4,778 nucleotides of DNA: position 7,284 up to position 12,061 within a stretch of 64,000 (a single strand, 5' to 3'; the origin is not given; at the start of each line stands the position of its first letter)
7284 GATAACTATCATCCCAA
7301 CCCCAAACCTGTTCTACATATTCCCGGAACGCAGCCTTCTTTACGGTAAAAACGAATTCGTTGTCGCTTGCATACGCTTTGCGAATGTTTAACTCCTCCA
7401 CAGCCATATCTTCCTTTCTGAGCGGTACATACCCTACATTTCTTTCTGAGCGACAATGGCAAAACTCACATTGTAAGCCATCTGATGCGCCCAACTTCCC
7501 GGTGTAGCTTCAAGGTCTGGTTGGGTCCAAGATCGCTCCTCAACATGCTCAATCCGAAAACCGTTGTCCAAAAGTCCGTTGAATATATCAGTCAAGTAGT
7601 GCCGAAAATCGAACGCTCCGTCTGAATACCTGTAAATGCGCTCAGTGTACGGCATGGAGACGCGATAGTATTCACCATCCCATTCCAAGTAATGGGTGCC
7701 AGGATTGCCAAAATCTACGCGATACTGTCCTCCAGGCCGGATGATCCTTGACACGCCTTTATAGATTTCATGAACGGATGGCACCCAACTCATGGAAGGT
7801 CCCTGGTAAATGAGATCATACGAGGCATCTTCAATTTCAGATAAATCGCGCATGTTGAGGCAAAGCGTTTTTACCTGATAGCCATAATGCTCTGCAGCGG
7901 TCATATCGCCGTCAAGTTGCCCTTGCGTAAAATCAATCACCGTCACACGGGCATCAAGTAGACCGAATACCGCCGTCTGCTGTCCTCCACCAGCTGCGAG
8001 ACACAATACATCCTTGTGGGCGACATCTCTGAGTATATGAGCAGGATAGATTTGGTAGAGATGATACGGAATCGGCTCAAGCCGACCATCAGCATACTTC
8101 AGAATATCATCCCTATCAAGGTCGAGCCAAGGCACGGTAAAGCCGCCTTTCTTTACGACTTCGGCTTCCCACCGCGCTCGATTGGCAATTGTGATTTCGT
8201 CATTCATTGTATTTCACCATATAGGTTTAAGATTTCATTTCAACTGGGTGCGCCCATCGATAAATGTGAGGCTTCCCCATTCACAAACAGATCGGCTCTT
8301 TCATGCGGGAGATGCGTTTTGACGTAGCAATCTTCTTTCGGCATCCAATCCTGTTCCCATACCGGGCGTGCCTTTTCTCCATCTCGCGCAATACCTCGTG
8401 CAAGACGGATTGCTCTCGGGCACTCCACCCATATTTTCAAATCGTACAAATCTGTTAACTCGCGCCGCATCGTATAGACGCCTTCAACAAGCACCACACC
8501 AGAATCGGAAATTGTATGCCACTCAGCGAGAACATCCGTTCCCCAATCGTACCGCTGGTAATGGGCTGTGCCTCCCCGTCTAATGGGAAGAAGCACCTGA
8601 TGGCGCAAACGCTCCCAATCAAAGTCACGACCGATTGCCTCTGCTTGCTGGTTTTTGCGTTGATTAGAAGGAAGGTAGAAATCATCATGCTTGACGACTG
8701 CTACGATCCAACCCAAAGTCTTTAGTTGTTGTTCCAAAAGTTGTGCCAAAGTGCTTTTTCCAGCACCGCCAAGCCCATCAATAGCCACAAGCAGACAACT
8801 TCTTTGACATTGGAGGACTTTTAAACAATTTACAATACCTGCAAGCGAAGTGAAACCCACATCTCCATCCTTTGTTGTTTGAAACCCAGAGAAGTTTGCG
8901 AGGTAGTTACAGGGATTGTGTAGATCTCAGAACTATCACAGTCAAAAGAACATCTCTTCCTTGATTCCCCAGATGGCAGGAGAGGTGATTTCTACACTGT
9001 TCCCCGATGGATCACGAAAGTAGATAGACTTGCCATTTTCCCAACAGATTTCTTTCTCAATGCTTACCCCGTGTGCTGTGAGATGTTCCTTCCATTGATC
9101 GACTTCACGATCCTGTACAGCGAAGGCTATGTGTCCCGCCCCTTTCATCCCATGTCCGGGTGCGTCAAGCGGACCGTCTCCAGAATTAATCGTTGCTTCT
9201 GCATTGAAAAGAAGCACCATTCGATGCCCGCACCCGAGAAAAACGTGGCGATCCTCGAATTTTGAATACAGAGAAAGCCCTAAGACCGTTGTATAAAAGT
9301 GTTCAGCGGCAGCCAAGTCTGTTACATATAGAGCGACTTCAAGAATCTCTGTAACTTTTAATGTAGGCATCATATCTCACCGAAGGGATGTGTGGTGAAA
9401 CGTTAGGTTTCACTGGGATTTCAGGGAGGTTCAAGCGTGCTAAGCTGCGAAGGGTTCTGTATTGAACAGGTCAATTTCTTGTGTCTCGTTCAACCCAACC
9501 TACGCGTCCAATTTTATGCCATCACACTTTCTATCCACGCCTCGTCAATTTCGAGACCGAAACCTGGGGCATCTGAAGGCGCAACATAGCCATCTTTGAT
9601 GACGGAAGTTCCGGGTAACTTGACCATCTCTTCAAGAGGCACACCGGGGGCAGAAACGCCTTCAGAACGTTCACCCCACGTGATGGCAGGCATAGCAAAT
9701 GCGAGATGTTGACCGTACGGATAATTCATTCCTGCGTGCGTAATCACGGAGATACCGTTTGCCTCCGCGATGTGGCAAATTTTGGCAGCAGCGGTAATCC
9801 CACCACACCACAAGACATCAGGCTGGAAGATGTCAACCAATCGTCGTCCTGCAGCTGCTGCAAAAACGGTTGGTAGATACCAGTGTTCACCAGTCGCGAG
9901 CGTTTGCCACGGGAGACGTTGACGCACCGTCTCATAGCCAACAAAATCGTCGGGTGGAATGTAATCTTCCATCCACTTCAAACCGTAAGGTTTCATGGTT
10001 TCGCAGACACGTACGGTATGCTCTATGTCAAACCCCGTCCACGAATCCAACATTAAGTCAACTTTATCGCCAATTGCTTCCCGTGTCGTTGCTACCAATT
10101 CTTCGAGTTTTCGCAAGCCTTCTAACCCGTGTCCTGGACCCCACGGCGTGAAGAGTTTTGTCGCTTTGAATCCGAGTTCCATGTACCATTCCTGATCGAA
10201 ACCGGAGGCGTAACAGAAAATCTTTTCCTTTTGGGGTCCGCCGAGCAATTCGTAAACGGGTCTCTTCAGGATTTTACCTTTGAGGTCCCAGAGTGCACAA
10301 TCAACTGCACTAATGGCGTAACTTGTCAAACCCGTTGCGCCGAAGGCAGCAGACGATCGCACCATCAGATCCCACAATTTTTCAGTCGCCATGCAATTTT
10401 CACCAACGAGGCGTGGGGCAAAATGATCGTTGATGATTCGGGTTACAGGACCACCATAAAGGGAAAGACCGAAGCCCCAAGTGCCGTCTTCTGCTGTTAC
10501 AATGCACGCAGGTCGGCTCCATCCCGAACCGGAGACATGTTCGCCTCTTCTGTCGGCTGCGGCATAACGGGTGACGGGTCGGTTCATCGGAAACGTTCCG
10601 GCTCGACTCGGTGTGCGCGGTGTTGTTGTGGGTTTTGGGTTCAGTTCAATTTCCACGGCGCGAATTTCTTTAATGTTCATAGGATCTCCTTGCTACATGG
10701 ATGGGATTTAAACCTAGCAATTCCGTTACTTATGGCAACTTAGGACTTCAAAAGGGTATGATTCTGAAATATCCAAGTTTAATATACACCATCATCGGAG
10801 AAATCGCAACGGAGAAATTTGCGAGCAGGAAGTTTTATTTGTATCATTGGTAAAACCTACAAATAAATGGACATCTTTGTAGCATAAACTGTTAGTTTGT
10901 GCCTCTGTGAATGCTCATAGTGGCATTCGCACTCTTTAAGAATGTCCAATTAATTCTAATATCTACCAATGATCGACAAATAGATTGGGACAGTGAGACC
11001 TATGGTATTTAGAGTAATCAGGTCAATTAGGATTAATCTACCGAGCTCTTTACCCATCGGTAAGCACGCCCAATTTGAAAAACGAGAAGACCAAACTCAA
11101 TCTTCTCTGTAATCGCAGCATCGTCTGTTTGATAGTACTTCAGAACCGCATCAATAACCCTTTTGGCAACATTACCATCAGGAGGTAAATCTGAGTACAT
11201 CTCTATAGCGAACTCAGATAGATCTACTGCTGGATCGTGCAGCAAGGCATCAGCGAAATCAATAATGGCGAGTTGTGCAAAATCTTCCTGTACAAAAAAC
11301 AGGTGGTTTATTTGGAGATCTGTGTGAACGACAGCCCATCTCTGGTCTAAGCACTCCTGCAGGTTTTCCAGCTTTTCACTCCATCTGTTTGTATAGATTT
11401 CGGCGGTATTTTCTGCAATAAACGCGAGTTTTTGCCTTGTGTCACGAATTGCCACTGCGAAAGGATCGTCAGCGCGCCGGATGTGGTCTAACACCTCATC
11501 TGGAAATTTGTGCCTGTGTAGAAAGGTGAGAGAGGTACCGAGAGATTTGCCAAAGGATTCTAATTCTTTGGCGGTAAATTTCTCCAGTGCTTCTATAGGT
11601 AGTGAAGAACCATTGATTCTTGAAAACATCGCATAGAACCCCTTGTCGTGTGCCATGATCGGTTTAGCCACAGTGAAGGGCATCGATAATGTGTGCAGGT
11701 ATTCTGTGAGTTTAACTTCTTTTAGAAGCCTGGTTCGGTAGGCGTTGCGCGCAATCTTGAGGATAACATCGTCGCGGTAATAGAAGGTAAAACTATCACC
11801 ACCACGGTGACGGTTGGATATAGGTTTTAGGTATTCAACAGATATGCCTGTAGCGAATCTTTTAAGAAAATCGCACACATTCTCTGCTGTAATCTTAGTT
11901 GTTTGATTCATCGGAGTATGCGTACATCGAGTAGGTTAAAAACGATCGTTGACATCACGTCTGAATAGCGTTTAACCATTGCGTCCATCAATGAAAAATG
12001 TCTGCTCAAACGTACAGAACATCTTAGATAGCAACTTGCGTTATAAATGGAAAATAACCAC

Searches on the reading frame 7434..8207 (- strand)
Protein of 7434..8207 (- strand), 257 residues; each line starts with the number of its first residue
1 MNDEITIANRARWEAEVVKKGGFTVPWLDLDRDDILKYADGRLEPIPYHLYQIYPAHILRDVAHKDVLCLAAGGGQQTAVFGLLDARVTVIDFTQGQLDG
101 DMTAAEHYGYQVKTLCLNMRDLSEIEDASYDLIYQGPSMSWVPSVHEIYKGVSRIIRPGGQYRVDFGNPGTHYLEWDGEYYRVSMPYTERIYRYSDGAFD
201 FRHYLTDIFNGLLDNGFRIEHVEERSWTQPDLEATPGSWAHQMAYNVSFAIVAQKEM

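Call 74: search_protein_families(library=pfam, proteins=[window:7434-8207:-], max_evalue=0.00001)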
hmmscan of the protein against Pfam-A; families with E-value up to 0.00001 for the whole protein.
window:7434-8207:- (257 aa): 3 families
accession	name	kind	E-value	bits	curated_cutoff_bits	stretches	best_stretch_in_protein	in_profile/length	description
PF08241.18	Methyltransf_11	-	9.6e-10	39.4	21.2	1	68-162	1-93/95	Methyltransferase domain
PF13649.12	Methyltransf_25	-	2.1e-08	35.2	27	1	67-160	1-97/97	Methyltransferase domain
PF08242.18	Methyltransf_12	-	8.6e-06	26.8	30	0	70-161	3-97/98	Methyltransferase domain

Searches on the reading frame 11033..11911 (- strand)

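Call 74: search_protein_families(library=pfam, proteins=[window:11033-11911:-], max_evalue=0.00001)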
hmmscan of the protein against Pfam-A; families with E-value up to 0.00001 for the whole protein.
window:11033-11911:- (292 aa): 1 family
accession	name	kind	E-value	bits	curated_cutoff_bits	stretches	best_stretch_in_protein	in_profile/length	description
PF01636.29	APH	-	1.5e-16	61.3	23.2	1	35-254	5-227/239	Phosphotransferase enzyme family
